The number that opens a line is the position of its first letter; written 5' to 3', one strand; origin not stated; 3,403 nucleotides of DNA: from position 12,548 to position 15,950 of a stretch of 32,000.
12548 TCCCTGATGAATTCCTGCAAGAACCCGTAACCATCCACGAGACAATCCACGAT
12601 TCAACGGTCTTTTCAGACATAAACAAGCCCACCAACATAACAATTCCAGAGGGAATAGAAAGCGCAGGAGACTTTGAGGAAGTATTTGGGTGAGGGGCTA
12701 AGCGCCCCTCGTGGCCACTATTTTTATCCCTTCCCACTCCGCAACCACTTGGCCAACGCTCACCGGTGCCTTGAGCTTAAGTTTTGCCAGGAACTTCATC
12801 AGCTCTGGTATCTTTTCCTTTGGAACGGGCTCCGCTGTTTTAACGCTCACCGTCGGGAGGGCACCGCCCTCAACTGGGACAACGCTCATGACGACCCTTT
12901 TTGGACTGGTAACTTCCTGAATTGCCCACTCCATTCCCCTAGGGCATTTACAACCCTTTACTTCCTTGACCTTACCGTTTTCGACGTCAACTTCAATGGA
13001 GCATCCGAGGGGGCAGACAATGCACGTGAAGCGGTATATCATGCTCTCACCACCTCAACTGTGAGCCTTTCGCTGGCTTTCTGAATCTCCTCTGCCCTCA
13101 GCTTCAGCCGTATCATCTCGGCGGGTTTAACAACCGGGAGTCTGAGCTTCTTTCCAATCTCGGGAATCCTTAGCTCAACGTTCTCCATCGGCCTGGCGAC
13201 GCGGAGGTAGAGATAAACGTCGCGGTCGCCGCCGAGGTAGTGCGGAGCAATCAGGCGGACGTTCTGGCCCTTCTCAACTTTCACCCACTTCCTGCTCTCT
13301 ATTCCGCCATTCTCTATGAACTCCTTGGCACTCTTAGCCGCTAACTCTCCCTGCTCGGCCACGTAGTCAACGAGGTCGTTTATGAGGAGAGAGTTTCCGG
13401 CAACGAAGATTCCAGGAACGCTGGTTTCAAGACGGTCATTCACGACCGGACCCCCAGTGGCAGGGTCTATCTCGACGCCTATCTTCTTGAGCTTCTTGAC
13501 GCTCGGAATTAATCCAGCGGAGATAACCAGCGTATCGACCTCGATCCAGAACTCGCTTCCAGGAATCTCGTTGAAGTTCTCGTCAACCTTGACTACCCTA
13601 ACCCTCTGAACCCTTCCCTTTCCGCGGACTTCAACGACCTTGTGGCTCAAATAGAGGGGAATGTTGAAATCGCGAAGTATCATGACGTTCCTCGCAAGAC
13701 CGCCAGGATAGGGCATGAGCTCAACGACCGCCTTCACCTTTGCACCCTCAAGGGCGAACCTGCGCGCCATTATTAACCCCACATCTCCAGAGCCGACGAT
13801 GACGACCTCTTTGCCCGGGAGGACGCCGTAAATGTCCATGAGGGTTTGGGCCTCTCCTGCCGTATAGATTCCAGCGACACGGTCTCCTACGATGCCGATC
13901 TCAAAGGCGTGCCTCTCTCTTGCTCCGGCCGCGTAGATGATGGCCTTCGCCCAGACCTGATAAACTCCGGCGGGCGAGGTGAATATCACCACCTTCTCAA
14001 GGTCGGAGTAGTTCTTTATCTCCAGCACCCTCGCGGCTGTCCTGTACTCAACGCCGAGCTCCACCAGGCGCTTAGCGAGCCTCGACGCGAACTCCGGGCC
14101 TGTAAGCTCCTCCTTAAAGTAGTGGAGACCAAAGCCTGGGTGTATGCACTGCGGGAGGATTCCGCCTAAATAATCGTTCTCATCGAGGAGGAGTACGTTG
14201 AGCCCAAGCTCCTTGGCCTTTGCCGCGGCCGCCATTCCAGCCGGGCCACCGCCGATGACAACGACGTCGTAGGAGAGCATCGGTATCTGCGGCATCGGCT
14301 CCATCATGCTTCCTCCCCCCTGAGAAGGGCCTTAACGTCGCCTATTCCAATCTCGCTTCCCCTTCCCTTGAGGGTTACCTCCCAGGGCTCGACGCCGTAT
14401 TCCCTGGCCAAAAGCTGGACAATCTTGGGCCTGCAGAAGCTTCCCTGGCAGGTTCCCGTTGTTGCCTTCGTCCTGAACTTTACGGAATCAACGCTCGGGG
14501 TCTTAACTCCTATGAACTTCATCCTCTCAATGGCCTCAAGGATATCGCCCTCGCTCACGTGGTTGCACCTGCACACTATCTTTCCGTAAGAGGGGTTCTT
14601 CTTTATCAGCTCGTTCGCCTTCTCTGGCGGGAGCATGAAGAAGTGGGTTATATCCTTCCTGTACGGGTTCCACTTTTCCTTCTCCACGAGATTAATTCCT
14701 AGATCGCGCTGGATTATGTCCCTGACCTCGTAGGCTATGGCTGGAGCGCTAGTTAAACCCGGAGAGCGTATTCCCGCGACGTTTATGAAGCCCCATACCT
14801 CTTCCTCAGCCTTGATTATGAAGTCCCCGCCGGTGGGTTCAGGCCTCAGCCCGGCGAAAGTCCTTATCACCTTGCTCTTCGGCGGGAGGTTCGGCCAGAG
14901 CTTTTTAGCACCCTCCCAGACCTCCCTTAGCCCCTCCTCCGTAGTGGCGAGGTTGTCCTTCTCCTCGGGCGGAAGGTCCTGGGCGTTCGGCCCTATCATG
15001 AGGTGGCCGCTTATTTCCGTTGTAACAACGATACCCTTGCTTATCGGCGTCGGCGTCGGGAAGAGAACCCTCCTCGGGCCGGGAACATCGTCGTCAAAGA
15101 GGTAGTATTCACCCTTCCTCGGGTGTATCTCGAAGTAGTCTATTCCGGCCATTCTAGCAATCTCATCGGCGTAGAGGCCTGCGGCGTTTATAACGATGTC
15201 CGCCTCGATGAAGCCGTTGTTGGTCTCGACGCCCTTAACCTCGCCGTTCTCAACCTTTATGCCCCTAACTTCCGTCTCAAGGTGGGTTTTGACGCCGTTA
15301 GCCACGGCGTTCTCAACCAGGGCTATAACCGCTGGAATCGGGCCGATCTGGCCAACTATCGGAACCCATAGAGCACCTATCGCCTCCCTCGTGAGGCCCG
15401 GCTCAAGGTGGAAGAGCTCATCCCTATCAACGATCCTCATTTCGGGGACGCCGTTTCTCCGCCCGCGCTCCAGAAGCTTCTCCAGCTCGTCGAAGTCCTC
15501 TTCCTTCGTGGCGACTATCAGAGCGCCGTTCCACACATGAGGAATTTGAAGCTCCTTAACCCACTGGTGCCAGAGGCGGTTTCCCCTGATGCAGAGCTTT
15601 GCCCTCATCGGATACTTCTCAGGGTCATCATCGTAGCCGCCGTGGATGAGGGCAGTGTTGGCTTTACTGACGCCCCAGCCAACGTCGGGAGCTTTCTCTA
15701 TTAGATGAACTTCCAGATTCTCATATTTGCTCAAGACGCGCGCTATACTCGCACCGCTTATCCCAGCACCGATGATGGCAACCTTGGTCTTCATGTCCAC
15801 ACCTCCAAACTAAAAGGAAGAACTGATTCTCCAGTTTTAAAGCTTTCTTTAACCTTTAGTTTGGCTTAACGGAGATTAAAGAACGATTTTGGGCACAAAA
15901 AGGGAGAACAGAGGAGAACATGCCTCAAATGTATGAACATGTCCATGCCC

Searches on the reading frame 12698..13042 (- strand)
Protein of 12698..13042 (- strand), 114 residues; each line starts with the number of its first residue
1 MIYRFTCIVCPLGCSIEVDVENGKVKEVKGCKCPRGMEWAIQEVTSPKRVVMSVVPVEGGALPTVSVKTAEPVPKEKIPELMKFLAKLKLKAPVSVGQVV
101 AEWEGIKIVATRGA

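Call 7: search_protein_families(library=pfam, proteins=[window:12698-13042:-], max_evalue=0.01)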
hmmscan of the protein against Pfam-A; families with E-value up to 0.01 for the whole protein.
window:12698-13042:- (114 aa): 2 families
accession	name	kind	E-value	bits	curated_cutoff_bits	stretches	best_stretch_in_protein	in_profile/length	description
PF07892.16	DUF1667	-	2.7e-27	95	27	1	34-112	1-82/82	Protein of unknown function (DUF1667)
PF04879.21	Molybdop_Fe4S4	-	0.00015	22.1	22.7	1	6-30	7-31/55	Molybdopterin oxidoreductase Fe4S4 domain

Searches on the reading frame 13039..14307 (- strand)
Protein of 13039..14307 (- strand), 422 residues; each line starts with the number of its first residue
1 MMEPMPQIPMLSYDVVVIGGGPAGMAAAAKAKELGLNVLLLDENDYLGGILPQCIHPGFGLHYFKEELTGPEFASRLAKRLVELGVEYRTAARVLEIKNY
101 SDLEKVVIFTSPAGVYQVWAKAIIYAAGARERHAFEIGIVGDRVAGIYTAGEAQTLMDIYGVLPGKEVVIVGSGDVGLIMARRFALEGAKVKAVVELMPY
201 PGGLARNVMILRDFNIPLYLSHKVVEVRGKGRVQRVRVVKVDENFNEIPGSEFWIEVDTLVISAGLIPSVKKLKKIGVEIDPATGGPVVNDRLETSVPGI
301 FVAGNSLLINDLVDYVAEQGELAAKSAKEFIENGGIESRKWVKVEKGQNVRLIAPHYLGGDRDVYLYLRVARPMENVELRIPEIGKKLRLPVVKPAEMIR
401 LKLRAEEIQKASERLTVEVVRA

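Call 7: search_protein_families(library=pfam, proteins=[window:13039-14307:-], max_evalue=0.01)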
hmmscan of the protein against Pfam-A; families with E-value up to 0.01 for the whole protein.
window:13039-14307:- (422 aa): 16 families
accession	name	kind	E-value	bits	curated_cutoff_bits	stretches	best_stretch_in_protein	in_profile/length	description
PF07992.20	Pyr_redox_2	-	2.4e-30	106.4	26.1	1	13-306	1-276/291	Pyridine nucleotide-disulphide oxidoreductase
PF00070.33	Pyr_redox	-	2e-14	54.3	22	2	168-238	2-79/82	Pyridine nucleotide-disulphide oxidoreductase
PF12831.13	FAD_oxidored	-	1.1e-13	51.8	27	1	14-83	1-70/416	FAD dependent oxidoreductase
PF13738.12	Pyr_redox_3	-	4.8e-13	49.4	30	2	65-304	75-305/305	Pyridine nucleotide-disulphide oxidoreductase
PF13450.12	NAD_binding_8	-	6.8e-11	42.7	21.9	1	17-53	1-37/68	NAD(P)-binding Rossmann-like domain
PF01266.30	DAO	-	3.1e-10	40.5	27.9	1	14-48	1-35/353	FAD dependent oxidoreductase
PF03486.20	HI0933_like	-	8.1e-09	35.7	50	1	14-48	2-36/244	HI0933-like protein Rossmann domain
PF00890.30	FAD_binding_2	-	1.2e-08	35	20.4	1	14-49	1-36/414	FAD binding domain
PF05834.18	Lycopene_cycl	-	1.6e-07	31.2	23.4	1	14-44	1-33/380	Lycopene cyclase protein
PF01494.25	FAD_binding_3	-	2e-06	27.7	22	1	13-43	2-32/349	FAD binding domain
PF01262.27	AlaDh_PNT_C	-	3e-06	27.3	23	1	14-44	30-60/214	Alanine dehydrogenase/PNT, C-terminal domain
PF01946.23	Thi4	-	4.4e-06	26.5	26.2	1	11-49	16-55/235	Thi4 family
PF01134.28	GIDA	-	4.5e-06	26.4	22.1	1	14-44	1-31/391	Glucose inhibited division protein A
PF13241.12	NAD_binding_7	-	0.00014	22.8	22.1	0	164-194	6-36/104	Putative NAD(P)-binding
PF00208.27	ELFV_dehydrog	-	0.00058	20.1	23.4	0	163-262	30-117/241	Glutamate/Leucine/Phenylalanine/Valine dehydrogenase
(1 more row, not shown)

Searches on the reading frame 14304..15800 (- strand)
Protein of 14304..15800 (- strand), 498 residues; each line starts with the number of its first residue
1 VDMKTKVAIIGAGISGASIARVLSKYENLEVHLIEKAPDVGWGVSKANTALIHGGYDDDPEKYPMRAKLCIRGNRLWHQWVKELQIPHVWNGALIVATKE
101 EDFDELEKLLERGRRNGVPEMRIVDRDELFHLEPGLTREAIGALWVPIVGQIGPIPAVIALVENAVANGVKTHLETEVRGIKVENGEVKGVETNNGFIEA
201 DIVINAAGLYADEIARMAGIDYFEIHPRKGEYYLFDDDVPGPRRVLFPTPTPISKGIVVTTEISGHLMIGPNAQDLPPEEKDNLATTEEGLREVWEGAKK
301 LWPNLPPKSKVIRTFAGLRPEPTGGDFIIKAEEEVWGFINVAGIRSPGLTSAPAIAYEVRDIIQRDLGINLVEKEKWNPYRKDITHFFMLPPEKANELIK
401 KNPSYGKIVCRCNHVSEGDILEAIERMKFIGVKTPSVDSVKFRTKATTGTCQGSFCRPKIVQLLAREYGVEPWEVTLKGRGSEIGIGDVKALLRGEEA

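Call 7: search_protein_families(library=pfam, proteins=[window:14304-15800:-], max_evalue=0.01)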
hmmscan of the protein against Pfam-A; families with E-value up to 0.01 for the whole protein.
window:14304-15800:- (498 aa): 11 families
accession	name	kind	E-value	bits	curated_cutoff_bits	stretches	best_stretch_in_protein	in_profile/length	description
PF01266.30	DAO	-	1.9e-74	251.8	27.9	1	6-360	1-351/353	FAD dependent oxidoreductase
PF04324.20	Fer2_BFD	-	4.4e-13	49.8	26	1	408-466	1-50/50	BFD-like [2Fe-2S] binding domain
PF07992.20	Pyr_redox_2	-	5.3e-08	33.1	26.1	2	6-40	144-177/291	Pyridine nucleotide-disulphide oxidoreductase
PF13450.12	NAD_binding_8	-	1.1e-07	32.5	21.9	1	9-71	1-55/68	NAD(P)-binding Rossmann-like domain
PF00070.33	Pyr_redox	-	2.3e-05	25.3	22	0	6-40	1-34/82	Pyridine nucleotide-disulphide oxidoreductase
PF13454.12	NAD_binding_9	-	0.0001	22.8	21.8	1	8-41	1-36/155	FAD-NAD(P)-binding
PF03486.20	HI0933_like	-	0.00019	21.4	50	0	159-208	113-163/244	HI0933-like protein Rossmann domain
PF01946.23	Thi4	-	0.00062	19.5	26.2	1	4-44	17-57/235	Thi4 family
PF13738.12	Pyr_redox_3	-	0.0015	18.3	30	0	168-212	94-137/305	Pyridine nucleotide-disulphide oxidoreductase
PF01494.25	FAD_binding_3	-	0.0058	16.3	22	0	4-37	1-33/349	FAD binding domain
PF04820.20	Trp_halogenase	-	0.0084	15.4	21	0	6-38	1-36/458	Tryptophan halogenase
